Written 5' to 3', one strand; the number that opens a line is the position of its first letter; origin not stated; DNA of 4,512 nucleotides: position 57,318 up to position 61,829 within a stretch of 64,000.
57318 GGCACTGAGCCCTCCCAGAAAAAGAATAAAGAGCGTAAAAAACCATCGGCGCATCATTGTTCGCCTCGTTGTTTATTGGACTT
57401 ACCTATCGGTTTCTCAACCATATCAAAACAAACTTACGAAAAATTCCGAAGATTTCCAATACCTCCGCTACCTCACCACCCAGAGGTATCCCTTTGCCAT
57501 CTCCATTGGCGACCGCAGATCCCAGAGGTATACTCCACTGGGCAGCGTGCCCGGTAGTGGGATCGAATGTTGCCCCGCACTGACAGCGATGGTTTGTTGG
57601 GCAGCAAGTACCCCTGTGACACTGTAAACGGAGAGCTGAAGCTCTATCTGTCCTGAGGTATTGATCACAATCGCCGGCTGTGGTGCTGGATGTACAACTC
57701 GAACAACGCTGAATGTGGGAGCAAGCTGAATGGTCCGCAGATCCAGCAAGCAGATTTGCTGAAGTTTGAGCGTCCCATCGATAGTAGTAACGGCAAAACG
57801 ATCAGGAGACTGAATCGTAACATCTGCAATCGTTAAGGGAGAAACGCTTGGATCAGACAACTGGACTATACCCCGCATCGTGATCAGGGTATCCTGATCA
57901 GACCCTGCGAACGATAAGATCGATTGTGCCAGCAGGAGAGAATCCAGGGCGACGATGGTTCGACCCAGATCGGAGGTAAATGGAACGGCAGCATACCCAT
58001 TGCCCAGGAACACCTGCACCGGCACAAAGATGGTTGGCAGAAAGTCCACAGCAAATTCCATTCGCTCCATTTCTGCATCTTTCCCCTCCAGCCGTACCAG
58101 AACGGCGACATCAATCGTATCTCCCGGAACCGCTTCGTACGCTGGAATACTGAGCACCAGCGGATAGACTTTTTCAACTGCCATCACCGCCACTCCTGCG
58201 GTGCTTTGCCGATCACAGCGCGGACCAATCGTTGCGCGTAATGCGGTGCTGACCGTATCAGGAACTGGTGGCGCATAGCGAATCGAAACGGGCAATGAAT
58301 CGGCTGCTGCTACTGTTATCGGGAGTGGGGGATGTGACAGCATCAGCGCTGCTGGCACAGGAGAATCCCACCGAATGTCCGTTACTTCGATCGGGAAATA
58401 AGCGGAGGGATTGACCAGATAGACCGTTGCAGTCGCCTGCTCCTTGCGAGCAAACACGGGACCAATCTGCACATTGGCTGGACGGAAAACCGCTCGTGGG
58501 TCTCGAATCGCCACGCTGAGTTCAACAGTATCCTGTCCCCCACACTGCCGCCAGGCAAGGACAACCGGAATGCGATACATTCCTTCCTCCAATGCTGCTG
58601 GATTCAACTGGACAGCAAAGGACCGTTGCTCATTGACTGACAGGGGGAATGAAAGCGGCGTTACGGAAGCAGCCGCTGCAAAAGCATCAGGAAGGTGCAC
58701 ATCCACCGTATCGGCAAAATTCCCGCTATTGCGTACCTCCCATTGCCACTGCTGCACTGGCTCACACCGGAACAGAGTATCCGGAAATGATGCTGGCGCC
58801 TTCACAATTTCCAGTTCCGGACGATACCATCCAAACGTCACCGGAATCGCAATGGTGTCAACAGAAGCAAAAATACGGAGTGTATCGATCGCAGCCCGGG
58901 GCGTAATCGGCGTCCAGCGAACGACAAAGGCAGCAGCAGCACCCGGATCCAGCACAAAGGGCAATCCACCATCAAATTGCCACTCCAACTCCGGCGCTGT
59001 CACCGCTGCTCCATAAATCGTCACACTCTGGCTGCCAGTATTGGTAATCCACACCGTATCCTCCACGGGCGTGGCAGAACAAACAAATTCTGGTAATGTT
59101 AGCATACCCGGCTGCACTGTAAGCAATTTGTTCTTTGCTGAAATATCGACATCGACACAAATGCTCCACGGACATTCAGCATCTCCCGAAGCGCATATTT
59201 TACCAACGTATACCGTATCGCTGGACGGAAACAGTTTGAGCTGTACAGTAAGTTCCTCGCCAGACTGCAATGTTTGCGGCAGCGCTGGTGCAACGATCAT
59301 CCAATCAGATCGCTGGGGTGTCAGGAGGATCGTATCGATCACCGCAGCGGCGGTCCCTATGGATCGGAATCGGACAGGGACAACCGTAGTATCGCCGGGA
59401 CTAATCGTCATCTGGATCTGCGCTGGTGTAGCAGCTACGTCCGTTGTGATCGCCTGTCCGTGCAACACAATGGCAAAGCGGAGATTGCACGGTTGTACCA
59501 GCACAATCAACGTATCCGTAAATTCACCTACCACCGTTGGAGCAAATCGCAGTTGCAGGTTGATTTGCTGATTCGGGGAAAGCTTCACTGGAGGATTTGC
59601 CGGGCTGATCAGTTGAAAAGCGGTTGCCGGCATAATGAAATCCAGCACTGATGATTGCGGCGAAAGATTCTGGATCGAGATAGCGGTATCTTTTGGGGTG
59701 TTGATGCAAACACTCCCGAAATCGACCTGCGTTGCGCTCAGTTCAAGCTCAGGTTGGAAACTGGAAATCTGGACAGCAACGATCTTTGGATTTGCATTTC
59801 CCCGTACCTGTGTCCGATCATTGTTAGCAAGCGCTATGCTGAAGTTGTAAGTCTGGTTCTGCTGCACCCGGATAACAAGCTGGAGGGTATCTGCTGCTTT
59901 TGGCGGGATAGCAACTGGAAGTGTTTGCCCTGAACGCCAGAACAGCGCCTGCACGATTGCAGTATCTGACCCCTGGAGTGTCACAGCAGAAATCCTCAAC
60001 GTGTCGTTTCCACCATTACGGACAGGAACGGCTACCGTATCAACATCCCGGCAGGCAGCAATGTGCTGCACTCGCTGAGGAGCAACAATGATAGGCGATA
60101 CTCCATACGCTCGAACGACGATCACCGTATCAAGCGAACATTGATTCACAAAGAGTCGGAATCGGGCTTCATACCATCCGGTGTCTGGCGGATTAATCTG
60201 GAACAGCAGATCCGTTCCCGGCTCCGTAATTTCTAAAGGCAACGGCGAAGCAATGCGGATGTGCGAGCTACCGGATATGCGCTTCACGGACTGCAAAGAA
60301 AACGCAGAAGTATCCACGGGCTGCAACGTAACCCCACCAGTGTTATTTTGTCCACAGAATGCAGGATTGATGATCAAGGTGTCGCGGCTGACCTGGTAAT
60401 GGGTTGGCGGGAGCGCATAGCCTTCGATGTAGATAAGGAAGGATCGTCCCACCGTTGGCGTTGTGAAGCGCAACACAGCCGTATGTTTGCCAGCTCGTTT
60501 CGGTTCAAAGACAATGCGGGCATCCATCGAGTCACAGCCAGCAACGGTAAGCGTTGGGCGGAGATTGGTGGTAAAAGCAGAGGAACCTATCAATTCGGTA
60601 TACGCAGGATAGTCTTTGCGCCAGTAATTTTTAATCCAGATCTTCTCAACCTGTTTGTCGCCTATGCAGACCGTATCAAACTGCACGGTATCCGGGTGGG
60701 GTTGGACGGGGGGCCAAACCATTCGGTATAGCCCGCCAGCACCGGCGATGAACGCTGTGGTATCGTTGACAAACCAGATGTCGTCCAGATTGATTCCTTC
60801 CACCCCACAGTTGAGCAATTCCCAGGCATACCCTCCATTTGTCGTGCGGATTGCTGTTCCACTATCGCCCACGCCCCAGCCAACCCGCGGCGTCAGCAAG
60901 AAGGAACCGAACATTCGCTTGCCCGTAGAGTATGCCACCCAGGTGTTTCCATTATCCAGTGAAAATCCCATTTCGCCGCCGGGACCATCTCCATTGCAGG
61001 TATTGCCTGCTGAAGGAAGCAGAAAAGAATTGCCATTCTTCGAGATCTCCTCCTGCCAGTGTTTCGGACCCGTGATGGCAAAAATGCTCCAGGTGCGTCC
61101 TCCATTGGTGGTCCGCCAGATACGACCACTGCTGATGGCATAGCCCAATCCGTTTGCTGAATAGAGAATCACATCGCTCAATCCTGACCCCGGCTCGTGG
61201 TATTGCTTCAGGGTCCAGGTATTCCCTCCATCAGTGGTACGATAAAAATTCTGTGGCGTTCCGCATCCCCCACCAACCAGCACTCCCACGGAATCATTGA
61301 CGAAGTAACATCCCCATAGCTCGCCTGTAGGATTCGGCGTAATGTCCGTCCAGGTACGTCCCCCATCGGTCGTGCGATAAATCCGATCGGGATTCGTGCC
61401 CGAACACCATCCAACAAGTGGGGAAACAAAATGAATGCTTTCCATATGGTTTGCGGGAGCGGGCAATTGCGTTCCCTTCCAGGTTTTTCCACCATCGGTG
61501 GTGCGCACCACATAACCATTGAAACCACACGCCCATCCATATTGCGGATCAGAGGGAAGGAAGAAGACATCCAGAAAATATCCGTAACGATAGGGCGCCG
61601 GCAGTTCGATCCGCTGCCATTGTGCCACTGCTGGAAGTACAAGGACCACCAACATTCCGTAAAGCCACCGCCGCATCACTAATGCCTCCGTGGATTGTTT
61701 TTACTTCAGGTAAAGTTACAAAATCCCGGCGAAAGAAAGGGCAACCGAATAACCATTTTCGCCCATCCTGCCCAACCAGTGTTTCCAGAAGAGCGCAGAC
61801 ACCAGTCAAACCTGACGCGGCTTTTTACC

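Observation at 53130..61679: Tandem pair of ~1400-aa secreted proteins, both with T9SS C-terminal sorting domains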

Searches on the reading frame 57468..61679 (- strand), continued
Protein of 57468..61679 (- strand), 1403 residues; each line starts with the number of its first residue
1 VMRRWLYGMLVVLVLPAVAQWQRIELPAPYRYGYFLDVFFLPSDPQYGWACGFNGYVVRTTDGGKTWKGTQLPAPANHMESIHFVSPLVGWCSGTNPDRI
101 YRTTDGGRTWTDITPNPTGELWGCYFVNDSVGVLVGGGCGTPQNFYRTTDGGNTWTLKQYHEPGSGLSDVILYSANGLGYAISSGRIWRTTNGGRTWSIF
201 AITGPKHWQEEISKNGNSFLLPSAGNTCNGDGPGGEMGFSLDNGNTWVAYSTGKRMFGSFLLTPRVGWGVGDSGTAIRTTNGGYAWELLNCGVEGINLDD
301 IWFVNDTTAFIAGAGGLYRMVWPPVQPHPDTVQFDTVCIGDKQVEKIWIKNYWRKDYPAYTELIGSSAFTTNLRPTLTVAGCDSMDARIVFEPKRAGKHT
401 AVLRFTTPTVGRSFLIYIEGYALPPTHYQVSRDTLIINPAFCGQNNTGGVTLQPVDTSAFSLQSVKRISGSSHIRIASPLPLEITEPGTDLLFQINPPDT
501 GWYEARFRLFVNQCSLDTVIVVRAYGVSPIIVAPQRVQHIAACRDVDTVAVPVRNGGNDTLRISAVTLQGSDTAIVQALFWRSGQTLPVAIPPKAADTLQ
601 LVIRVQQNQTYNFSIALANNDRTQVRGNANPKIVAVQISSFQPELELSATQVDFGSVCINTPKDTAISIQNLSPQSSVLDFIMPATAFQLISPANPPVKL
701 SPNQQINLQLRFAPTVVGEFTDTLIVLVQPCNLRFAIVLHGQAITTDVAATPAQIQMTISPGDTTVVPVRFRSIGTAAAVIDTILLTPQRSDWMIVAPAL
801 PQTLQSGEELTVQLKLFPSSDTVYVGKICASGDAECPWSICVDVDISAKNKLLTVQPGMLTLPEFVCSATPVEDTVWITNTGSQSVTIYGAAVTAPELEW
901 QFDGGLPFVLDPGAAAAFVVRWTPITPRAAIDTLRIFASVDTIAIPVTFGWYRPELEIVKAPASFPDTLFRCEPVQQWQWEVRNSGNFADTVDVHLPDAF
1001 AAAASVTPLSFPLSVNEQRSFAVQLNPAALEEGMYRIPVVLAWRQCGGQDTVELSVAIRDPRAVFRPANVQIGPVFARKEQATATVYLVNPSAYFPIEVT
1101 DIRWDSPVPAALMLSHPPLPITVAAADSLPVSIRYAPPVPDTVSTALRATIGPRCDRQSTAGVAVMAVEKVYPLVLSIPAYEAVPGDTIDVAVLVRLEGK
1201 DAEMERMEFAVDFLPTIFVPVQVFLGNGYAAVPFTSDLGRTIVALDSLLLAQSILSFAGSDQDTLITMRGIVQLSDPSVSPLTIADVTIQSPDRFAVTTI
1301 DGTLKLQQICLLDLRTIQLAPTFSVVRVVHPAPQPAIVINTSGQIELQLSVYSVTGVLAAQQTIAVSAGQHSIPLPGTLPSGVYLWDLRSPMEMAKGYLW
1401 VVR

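Call 75: find_related_loci(query=A4, collection=genome_contigs, flank=10000)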
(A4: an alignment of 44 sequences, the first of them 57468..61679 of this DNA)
Query A4 (1403 aa) in genome_contigs; peptide patterns used: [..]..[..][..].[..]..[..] (x = any residue, [..] = any of these).
235 stretches matched a pattern; 210 encode a relative of the query (tblastn E <= 1e-3); the best 80 are kept; 80 distinct loci.
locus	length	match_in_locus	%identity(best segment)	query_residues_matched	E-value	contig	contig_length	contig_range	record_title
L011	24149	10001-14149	34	1-1385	0e+0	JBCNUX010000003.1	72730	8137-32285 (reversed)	MAG: Chlorobiota bacterium isolate DT_Bin_21 contig3, whole genome shotgun sequence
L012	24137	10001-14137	35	9-1393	0e+0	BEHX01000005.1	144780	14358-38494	Bacterium HR21 DNA, contig: NODE_52_5, isolate: HRbin21, whole genome shotgun sequence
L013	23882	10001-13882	35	20-1319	0e+0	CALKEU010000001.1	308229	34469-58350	MAG: Candidatus Kapabacteria bacterium isolate S1_Bin_METABAT__74_1 genome assembly, contig: c_000002926252, whole genom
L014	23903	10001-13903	34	11-1319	0e+0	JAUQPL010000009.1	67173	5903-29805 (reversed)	MAG: Bacteroidota bacterium isolate GXS.bins.67.201907 NODE_207_length_67173_cov_50.306133, whole genome shotgun sequenc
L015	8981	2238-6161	31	5-1311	0e+0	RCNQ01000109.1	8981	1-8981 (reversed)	MAG: Bacteroidetes/Chlorobi group bacterium ChocPot_Mid ChocPot_contig_3016, whole genome shotgun sequence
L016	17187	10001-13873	31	21-1310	0e+0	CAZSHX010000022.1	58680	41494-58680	MAG TPA_asm: uncultured Hyphomicrobiales bacterium isolate SRP284006_co1_568 genome assembly, contig: NODE_648_length_58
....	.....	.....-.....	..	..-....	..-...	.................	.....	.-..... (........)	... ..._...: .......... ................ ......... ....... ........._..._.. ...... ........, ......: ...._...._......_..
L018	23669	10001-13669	31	8-1227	2e-180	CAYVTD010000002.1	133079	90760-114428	MAG TPA_asm: uncultured Hyphomicrobiales bacterium isolate binchicken_co74_407 genome assembly, contig: NODE_176_length_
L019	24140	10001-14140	29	2-1385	4e-172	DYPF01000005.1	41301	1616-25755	MAG TPA_asm: Chloroherpeton thalassium isolate SulCav_GS09_5_32_15 SulCav_GS09_5_1236_length_41301_cov_7_818019, whole g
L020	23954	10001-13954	30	4-1324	2e-171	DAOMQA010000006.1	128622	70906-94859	MAG TPA_asm: Candidatus Kapaibacterium sp. isolate AMR_MDS_5846 NODE_60_length_128622_cov_8.273196, whole genome shotgun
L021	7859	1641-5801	27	6-1393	4e-170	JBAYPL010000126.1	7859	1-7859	MAG: Candidatus Kapaibacterium sp. isolate SO_2016_LW2_137 scaffold20674_LW138R_2016, whole genome shotgun sequence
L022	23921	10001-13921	29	2-1310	9e-171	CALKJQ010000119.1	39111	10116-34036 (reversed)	MAG: Candidatus Kapabacteria bacterium isolate N1_Bin_MAXBIN__161_1 genome assembly, contig: c_000002606578, whole genom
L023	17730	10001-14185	28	4-1390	5e-166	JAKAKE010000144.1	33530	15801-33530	MAG: Bacteroidetes bacterium isolate WY4.bin46 NODE_1515_length_33530_cov_2.138790, whole genome shotgun sequence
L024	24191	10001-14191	28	2-1395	7e-166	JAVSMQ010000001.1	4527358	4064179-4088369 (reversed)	MAG: Candidatus Kapaibacterium sp. isolate NRBC_bin_5 Kapabacteria_MAG, whole genome shotgun sequence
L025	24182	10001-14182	28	2-1403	2e-163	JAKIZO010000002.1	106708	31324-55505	MAG: Bacteroidetes bacterium isolate UR.bin29 NODE_2_length_106708_cov_3.219026, whole genome shotgun sequence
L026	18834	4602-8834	30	1-1402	5e-173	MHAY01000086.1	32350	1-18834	MAG: Ignavibacteria bacterium RIFOXYC2_FULL_35_21 rifoxyc2_full_scaffold_660, whole genome shotgun sequence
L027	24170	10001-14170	29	21-1402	4e-163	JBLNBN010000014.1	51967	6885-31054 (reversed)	MAG: Chloroflexota bacterium isolate MAG150 PRJNA951521_bin11_renamed_13, whole genome shotgun sequence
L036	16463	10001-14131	28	2-1402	3e-157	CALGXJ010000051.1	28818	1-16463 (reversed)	MAG: Candidatus Kapabacteria bacterium isolate R1_Bin_METABAT__289_1 genome assembly, contig: c_000000100841, whole geno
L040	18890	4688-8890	28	6-1402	6e-165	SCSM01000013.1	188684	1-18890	MAG: Bacteroidetes bacterium isolate FW215_bin.12 FW215_bin.12-34622, whole genome shotgun sequence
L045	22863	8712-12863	27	16-1403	4e-150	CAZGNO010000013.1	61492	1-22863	MAG TPA_asm: uncultured Chitinophagaceae bacterium isolate SRP178908_co1_320 genome assembly, contig: NODE_234_length_61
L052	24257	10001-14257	29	4-1403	2e-145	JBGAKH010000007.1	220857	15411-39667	MAG: Chlorobiota bacterium isolate MAG_AAO_H125.55 AAOH125-55_opera_contig_283, whole genome shotgun sequence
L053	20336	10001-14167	28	21-1403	4e-176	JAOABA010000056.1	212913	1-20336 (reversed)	MAG: Candidatus Kapaibacterium sp. isolate SKW166 k141_37733, whole genome shotgun sequence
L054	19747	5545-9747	28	5-1402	5e-157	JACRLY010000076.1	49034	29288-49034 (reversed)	MAG: Ignavibacteriae bacterium isolate NC_groundwater_1893_Pr3_B-0.1um_34_8 SR2-18-B1_coassembly_165402, whole genome sh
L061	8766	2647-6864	27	1-1403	2e-142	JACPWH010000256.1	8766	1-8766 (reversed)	MAG: Ignavibacteriae bacterium isolate NC_groundwater_806_Pr6_B-0.1um_39_9 kurt_kritikos_18_scaffold_598358, whole genom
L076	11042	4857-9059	28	7-1403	7e-145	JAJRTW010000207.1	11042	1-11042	MAG: Bacteroidetes bacterium isolate Dive96_bin10.128 k141_3762297, whole genome shotgun sequence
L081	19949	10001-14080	27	21-1403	3e-125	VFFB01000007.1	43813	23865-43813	MAG: Candidatus Kapaibacterium sp. isolate ZLKRG46 NODE_566_length_43813_cov_4.349837, whole genome shotgun sequence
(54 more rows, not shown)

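Call 83: find_encoding_contigs(protein=window:57468-61676:-, flank=3000, max_places=6)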
Protein window:57468-61676:- (1402 aa): 1 contig read that carries it; 1 place shown.
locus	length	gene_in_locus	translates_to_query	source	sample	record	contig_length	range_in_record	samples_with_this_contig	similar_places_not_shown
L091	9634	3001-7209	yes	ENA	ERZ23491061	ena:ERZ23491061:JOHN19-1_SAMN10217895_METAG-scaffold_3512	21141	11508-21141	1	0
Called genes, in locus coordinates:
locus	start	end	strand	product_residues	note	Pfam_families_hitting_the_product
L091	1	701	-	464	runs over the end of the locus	-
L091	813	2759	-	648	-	PF13292:DXP_synthase_N, PF00456:Transketolase_N (faint), PF02779:Transket_pyr, PF02780:Transketolase_C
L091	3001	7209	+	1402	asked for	PF14870:PSII_BNR, PF15902:Sortilin-Vps10 (faint), PF12371:TMEM131_like_N (faint), PF15780:ASH (faint), PF22066:Cep192_D8 (faint), PF22544:HYDIN_VesB_CFA65-like_Ig (faint), PF22067:Cep192_D3 (faint), PF22073:Cep192_D4 (weak), +1 more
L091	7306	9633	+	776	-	?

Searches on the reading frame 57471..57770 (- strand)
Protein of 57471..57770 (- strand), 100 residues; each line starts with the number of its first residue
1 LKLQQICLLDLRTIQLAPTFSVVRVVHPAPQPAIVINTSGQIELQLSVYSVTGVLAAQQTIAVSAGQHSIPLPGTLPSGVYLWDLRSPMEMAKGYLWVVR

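Call 22: search_protein_families(library=ncbifam, alignment_id=A2, max_evalue=0.01)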
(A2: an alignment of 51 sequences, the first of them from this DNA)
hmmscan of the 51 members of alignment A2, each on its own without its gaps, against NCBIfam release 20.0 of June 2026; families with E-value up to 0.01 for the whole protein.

A. member 1, seq(100 aa): 1 family
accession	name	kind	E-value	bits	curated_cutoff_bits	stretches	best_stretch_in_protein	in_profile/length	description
TIGR04183.1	Por_Secre_tail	domain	7.9e-05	22.6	23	1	32-83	5-56/72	T9SS type A sorting domain-containing protein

B. families by the number of members that match (of 51 scanned): 9 families
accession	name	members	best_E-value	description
TIGR04183.1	Por_Secre_tail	41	4.5e-08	T9SS type A sorting domain-containing protein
NF038113.1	T9SSA_dep_M36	12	6.3e-07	T9SS-dependent M36 family metallopeptidase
NF052323.1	T9SSA_dep_M6i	7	4.7e-06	T9SS-dependent M6-like inactivated metalloprotease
NF046073.1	UpsA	1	0.00029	pilin subunit UpsA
NF052590.1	ArlF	1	0.0054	archaellum stator protein ArlF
NF047544.1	AdhsnLsa30Lept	1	0.0064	laminin/fibronectin-binding adhesin Lsa30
NF052644.1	T9SS_DNase_Rie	1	0.007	T9SS-dependent surface endonuclease, AS87_RS02955 family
NF033708.1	T9SS_Cterm_ChiA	1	0.0081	T9SS sorting signal type C domain-containing protein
NF009690.0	PRK13211.1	1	0.0092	N-acetylglucosamine-binding protein GbpA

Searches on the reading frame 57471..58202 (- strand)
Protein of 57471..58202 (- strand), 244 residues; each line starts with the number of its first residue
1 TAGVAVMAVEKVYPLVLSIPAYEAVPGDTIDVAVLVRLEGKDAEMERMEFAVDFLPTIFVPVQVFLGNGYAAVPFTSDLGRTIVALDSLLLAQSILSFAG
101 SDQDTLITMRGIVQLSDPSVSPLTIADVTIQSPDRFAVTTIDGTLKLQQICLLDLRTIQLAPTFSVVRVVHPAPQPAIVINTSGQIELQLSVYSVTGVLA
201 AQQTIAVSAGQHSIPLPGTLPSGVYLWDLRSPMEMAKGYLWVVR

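Call 62: predict_structure(alignment_id=A6)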
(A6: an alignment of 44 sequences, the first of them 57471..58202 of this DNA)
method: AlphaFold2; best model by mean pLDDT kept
length: 244 residues; sequences in the alignment: 44
mean_pLDDT: 89.7   pTM: 0.61
mean pLDDT of the five models: 89.7, 88.9, 88.7, 88.4, 87.9
residues with pLDDT >= 90: 173; 70-90: 45; 50-70: 26; < 50: 0
segments of 3 or more residues with pLDDT < 50: none
pLDDT, mean of each block of 10 residues (from residue 1): 68 96 95 93 91 97 89 93 92 68 84 92 98 96 92 62 92 82 97 97 97 93 95 93 84
secondary structure, 60 per line:
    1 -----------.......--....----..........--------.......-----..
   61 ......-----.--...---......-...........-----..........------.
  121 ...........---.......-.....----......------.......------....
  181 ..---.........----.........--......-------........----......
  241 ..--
elements in order: E12-18 E21-24 E29-38 E47-53 E59-66 E75-77 E81-86 H88-98 E104-113 E120-131 E135-141 E143-147 H152-157 E164-170 E177-182 E186-194 E199-207 E210-215 E223-230 E235-242

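Call 67: fold_search(model_id=the predicted structure, library=pdb)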
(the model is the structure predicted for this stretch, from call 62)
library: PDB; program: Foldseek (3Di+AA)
matches with E <= 10: 1924; with E <= 0.001: 339
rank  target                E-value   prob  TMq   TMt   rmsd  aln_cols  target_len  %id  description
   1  2w1n                  6.8e-09  1.00  0.42  0.45  16.1       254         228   14  cohesin and fibronectin type-III double module construct from the Clostridium perfringens glycoside hydrolase GH84C (released 2009-02-03)
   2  4fl4_L                1.6e-08  1.00  0.46  0.38  15.7       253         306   16  Scaffoldin conformation and dynamics revealed by a ternary complex from the Clostridium thermocellum cellulosome (released 2012-06-27)
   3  4fl4_C                1.7e-08  1.00  0.46  0.37  16.4       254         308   13  Scaffoldin conformation and dynamics revealed by a ternary complex from the Clostridium thermocellum cellulosome (released 2012-06-27)
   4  5lxv_C                2.5e-08  1.00  0.45  0.61   4.8       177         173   15  Crystal structure of Ruminococcus flavefaciens scaffoldin C cohesin in complex with a dockerin from an uncharacterized (released 2016-10-19)
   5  3kcp_A                2.7e-08  1.00  0.46  0.38  15.7       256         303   13  Crystal structure of interacting Clostridium thermocellum multimodular components (released 2010-02-09)
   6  2vn5_C                3.7e-08  1.00  0.44  0.70   3.8       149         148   13  The Clostridium cellulolyticum dockerin displays a dual binding mode for its cohesin partner (released 2008-05-20)
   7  5lxv_A                3.9e-08  1.00  0.44  0.61   4.8       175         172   15  Crystal structure of Ruminococcus flavefaciens scaffoldin C cohesin in complex with a dockerin from an uncharacterized (released 2016-10-19)
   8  4fl4_I                5.4e-08  1.00  0.44  0.35  15.5       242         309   13  Scaffoldin conformation and dynamics revealed by a ternary complex from the Clostridium thermocellum cellulosome (released 2012-06-27)
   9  2xdh                  7.3e-08  1.00  0.44  0.74   6.7       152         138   16  Non-cellulosomal cohesin from the hyperthermophilic archaeon Archaeoglobus fulgidus (released 2010-05-26)
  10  2vn6_A                7.3e-08  1.00  0.44  0.69   7.5       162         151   12  The Clostridium cellulolyticum dockerin displays a dual binding mode for its cohesin partner (released 2008-05-13)
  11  6kgf_C                9.0e-08  1.00  0.43  0.68   3.8       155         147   17  Crystal structure of CaDoc0917(R16D)-CaCohA2 complex at pH 8.2 (released 2020-07-08)
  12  6kgf_A                9.5e-08  1.00  0.44  0.72   3.7       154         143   16  Crystal structure of CaDoc0917(R16D)-CaCohA2 complex at pH 8.2 (released 2020-07-08)
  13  1aoh_A                1.0e-07  1.00  0.43  0.70   3.6       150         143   14  SINGLE COHESIN DOMAIN FROM THE SCAFFOLDING PROTEIN CIPA OF THE CLOSTRIDIUM THERMOCELLUM CELLULOSOME (released 1998-07-08)
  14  6kgc_A                1.1e-07  1.00  0.45  0.74   3.7       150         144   16  Crystal structure of CaDoc0917(R49D)-CaCohA2 complex at pH 5.4 (released 2020-07-08)
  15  2ccl_A                1.2e-07  1.00  0.43  0.68   3.9       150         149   16  THE S45A, T46A MUTANT OF THE TYPE I COHESIN-DOCKERIN COMPLEX FROM THE CELLULOSOME OF CLOSTRIDIUM THERMOCELLUM (released 2007-02-13)
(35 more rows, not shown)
